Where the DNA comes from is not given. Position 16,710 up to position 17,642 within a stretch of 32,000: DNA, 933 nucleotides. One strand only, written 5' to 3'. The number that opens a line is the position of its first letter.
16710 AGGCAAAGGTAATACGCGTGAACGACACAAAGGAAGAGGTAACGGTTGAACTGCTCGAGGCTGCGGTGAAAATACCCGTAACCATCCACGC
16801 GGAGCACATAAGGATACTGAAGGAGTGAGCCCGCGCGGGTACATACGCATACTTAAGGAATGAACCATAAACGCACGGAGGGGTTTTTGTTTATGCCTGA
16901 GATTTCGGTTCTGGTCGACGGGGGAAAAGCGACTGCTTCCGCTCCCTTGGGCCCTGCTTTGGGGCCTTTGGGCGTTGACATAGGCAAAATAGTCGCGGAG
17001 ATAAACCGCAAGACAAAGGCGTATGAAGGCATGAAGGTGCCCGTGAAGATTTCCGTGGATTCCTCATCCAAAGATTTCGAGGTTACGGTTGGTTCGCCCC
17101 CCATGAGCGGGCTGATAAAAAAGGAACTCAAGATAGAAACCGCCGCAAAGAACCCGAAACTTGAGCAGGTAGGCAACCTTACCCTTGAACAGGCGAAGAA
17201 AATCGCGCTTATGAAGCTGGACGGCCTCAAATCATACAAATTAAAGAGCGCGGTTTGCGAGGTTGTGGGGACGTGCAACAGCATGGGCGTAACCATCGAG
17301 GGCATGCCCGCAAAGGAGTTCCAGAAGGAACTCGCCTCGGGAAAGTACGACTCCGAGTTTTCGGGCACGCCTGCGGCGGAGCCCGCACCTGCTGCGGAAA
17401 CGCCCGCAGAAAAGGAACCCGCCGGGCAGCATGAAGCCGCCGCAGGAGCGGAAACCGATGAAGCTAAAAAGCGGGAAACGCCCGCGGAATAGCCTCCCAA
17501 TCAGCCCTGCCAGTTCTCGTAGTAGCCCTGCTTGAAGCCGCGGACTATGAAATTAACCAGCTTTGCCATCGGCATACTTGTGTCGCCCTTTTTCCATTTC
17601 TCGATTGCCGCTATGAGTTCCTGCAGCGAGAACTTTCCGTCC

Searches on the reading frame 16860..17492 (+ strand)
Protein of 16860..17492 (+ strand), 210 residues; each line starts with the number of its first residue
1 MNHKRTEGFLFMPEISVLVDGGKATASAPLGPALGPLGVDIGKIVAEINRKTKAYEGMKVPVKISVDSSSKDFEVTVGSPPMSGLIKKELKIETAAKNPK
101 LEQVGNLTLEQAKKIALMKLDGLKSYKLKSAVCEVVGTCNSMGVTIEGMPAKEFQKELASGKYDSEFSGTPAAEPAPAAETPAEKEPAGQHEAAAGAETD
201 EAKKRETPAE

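Call 19: search_protein_families(library=pfam, proteins=[window:16860-17492:+], max_evalue=0.001)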
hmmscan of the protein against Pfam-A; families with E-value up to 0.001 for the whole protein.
window:16860-17492:+ (210 aa): 2 families
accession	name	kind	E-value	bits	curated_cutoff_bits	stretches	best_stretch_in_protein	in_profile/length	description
PF03946.19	Ribosomal_L11_N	-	6e-21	74.4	32.9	1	15-68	1-53/58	Ribosomal protein L11, N-terminal domain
PF00298.24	Ribosomal_L11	-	6.9e-20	71.7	21.4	1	79-146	2-69/69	Ribosomal protein L11, RNA binding domain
